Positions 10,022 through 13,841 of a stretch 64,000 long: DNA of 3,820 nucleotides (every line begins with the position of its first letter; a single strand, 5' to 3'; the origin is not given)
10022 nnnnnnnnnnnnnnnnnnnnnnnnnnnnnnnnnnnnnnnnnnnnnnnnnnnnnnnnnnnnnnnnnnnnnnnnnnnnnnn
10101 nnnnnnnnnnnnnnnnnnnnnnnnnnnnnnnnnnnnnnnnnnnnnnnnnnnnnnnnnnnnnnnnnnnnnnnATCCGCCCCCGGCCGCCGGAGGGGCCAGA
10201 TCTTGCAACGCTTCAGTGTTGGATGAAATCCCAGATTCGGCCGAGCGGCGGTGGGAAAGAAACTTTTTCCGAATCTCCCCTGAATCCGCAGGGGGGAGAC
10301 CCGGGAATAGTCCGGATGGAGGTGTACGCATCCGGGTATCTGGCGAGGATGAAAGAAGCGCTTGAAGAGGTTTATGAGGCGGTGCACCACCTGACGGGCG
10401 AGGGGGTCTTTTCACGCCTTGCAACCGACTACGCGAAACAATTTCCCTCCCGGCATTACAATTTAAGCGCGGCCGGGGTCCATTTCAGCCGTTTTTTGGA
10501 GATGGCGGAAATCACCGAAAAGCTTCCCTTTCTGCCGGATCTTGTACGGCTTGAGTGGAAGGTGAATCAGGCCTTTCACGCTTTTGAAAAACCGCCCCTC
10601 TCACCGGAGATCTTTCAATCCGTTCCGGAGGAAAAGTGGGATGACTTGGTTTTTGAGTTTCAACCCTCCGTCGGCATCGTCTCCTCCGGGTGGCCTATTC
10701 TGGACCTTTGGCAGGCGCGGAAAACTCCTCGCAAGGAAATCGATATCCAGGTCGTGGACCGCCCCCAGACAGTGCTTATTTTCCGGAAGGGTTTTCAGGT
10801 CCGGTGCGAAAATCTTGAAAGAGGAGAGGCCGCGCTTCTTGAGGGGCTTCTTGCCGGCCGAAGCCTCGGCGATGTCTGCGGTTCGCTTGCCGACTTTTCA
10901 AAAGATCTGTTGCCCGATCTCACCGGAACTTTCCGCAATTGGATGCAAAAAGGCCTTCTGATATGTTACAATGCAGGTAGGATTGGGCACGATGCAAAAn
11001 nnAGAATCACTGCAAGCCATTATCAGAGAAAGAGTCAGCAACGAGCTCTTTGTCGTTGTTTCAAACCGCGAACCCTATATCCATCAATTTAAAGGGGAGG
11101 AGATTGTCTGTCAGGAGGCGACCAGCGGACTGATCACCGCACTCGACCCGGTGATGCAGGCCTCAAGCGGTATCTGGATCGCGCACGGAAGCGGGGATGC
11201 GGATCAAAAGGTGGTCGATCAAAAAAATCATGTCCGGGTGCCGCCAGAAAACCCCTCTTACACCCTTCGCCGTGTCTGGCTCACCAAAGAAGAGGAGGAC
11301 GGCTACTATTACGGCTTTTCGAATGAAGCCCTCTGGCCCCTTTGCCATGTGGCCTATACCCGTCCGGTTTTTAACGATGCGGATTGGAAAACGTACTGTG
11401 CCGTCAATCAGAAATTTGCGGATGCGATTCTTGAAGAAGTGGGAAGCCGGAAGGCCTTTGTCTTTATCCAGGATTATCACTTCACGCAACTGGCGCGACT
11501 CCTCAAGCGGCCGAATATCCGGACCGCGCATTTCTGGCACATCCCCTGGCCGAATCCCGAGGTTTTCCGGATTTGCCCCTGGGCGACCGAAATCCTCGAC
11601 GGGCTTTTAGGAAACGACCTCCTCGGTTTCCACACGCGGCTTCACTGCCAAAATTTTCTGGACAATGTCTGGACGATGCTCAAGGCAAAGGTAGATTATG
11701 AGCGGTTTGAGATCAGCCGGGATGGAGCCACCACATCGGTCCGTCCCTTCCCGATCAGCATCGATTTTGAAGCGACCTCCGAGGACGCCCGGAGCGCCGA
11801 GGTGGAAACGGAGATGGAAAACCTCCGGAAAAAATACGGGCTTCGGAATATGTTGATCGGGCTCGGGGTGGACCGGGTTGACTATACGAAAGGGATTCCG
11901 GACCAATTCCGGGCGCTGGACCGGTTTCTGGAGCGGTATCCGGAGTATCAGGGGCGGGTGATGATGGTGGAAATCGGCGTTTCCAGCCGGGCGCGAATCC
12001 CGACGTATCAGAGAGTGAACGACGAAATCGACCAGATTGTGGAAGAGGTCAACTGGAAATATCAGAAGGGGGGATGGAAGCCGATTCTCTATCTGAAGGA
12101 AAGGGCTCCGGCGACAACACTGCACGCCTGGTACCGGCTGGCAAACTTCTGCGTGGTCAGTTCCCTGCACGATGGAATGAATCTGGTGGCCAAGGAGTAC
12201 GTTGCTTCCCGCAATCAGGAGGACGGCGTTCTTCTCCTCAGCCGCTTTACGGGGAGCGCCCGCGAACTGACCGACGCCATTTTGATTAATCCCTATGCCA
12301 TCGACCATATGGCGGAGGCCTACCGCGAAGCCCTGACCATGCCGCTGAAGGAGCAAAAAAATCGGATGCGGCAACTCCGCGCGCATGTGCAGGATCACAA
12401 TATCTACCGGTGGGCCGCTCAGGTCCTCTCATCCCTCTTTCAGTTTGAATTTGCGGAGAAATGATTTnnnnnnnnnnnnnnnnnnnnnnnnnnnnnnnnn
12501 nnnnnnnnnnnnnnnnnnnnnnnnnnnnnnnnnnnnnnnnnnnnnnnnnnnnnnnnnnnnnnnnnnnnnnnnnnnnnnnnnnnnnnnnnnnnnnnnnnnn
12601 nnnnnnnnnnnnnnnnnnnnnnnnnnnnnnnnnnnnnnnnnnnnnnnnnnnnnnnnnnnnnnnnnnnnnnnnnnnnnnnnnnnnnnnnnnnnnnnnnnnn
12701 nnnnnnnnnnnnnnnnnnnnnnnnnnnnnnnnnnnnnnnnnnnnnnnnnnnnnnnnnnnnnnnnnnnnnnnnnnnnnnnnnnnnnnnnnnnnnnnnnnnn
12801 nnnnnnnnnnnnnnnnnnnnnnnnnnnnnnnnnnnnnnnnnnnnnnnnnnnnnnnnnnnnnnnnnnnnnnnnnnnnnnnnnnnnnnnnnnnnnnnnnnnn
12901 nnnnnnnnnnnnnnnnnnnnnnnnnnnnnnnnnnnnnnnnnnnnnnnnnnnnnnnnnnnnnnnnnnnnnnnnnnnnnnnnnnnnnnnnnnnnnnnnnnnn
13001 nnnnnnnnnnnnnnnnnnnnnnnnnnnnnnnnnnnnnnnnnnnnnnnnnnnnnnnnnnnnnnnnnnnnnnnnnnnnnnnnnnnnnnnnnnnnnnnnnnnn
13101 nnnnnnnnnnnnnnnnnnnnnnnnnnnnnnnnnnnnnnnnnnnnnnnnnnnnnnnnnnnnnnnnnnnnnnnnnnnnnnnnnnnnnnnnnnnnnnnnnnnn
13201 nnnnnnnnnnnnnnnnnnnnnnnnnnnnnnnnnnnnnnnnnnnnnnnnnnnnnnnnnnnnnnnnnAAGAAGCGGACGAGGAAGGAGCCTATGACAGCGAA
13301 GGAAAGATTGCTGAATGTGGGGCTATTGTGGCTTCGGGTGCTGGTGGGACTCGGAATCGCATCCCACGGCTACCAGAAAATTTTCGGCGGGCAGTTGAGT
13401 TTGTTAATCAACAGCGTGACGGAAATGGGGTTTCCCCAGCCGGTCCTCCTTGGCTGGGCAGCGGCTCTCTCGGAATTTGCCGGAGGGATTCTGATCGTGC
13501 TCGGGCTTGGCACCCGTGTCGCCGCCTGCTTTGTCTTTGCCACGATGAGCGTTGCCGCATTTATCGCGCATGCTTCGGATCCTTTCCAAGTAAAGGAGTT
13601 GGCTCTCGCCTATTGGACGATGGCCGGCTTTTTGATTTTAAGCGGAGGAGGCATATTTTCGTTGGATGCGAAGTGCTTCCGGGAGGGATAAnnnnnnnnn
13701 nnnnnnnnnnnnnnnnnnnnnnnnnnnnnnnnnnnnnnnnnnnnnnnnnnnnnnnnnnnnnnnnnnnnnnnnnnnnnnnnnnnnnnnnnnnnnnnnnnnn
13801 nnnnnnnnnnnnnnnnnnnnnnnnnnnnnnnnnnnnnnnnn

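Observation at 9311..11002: BufB-like (DUF692) and BufC-like (DUF2063) domains encoded as a single 563-aa fusion protein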

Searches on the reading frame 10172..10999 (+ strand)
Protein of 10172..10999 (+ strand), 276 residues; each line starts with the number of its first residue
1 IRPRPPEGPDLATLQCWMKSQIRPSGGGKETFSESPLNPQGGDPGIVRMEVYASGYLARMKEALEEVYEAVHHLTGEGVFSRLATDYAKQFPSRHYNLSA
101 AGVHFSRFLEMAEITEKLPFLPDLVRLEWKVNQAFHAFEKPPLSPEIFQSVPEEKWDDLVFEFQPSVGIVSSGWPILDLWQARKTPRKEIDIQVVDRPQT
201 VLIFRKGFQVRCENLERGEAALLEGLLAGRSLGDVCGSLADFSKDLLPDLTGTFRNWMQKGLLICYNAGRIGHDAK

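Call 67: predict_structure(alignment_id=A2)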
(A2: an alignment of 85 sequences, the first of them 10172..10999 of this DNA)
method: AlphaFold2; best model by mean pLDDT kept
length: 276 residues; sequences in the alignment: 85
mean_pLDDT: 91.5   pTM: 0.88
mean pLDDT of the five models: 91.5, 90.8, 90.5, 90.4, 90.4
residues with pLDDT >= 90: 214; 70-90: 40; 50-70: 13; < 50: 9
segments of 3 or more residues with pLDDT < 50: 1-4, 272-276
pLDDT, mean of each block of 10 residues (from residue 1): 56 89 73 81 88 94 98 98 97 87 97 98 98 97 94 94 98 98 98 97 98 97 97 96 92 96 87 48
secondary structure, 60 per line:
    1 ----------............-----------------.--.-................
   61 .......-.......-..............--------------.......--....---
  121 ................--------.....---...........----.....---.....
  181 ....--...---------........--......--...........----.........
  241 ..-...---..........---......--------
elements in order: H11-22 H45-67 H69-75 H77-90 H105-111 H114-117 H121-136 H145-149 H153-158 E159-163 E168-172 H176-184 E199-206 E209-214 H217-227 H232-242 H250-259 E263-268

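Call 69: fold_search(model_id=the predicted structure, library=pdb)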
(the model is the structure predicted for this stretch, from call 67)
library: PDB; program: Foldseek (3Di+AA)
matches with E <= 10: 58; with E <= 0.001: 3
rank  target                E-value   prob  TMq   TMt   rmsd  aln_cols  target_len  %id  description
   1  8hci_A                7.3e-06  1.00  0.58  0.60   7.8       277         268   11  Crystal structure of a holoenzyme Fe-free TglHI for Pseudomonas syringae Peptidyl (S) 2-mercaptoglycine biosynthesis (released 2023-08-23)
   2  8hi7_A                1.6e-05  1.00  0.58  0.59   7.7       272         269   12  Crystal structure of a holoenzyme TglHI with two Fe irons for Pseudomonas syringae Peptidyl (S) 2-mercaptoglycine bios (released 2023-08-23)
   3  3dee                  3.3e-05  1.00  0.49  0.65   5.4       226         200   15  CRYSTAL STRUCTURE OF A PUTATIVE REGULATORY PROTEIN INVOLVED IN TRANSCRIPTION (NGO1945) FROM NEISSERIA GONORRHOEAE FA 109 (released 2008-08-05)
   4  7vzq_A                9.8e-02  0.99  0.28  0.12   5.4       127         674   19  The structure of GdmN V24Y/G157A/R158A/G188R mutant in complex with carbamoyl adenylate intermediate (released 2022-11-16)
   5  7vzu_A                1.1e-01  0.99  0.28  0.12   5.4       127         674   19  The structure of GdmN Y82F mutant (released 2022-11-16)
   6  7vzz_B                1.1e-01  0.99  0.27  0.12   6.5       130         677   20  The structure of GdmN in complex with the natural tetrahedral intermediate, carbamoyl adenylate, and 20-O-methyl-19-ch (released 2022-11-16)
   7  7vyj_A                1.4e-01  0.99  0.28  0.12   6.1       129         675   19  The structure of GdmN in complex with carbamoyl adenylate intermediate (released 2022-11-16)
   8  7vzy_B                1.5e-01  0.99  0.27  0.12   6.6       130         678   19  The structure of GdmN complex with AMP and 20-O-methyl-19-chloroproansamitocin (released 2022-11-16)
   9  7vzu_B                1.5e-01  0.98  0.27  0.12   7.8       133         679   16  The structure of GdmN Y82F mutant (released 2022-11-16)
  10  7vyj_B                1.6e-01  0.97  0.27  0.12   7.7       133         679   16  The structure of GdmN in complex with carbamoyl adenylate intermediate (released 2022-11-16)
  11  7vzq_B                2.0e-01  0.97  0.27  0.12   7.7       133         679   16  The structure of GdmN V24Y/G157A/R158A/G188R mutant in complex with carbamoyl adenylate intermediate (released 2022-11-16)
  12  7vx0_A                2.2e-01  0.97  0.27  0.12   5.4       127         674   19  The structure of GdmN complex with ATP (released 2022-11-16)
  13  7vx0_B                3.0e-01  0.96  0.27  0.12   6.5       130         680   19  The structure of GdmN complex with ATP (released 2022-11-16)
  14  9m86_A                5.5e-01  0.16  0.12  0.26  15.5       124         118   15  Crystal structure of SpMETTL16 kinase associated 1 domain in complex with U6 snRNA internal stem loop (released 2025-08-06)
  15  9u48_A                9.1e-01  0.12  0.12  0.10  13.9       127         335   12  Cryo-EM structure of spMETTL16 in complex with U6 snRNA and SAM (released 2025-08-06)
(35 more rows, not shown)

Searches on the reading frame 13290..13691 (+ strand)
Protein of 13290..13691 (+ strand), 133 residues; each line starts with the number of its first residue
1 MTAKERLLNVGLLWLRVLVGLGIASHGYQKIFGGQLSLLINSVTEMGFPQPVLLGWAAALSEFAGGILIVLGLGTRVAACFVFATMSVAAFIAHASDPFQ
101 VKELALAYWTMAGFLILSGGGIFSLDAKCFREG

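Call 3: search_protein_families(library=pfam, proteins=[window:13290-13691:+], max_evalue=0.01)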
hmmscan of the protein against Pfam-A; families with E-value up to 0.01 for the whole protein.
window:13290-13691:+ (133 aa): 2 families
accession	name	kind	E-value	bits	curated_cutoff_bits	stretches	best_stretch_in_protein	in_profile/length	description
PF07681.17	DoxX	-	2.1e-19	70.4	23.6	1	11-95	1-85/85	DoxX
PF04173.18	DoxD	-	0.0036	17.7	22.7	1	59-128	70-143/167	TQO small subunit DoxD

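Call 4: search_protein_families(library=ncbifam, proteins=[window:13290-13691:+], max_evalue=0.01)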
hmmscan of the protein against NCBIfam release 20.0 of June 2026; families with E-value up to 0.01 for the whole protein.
window:13290-13691:+ (133 aa): 2 families
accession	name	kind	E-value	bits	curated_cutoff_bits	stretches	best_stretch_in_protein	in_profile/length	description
NF050144.1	matur_HvfX_fam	equivalog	6.7e-15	55.6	80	1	10-98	2-92/165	HvfX family Cu-binding RiPP maturation protein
NF038018.1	qmoC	equivalog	0.0069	15.9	300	1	74-113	14-53/360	quinone-interacting membrane-bound oxidoreductase complex subunit QmoC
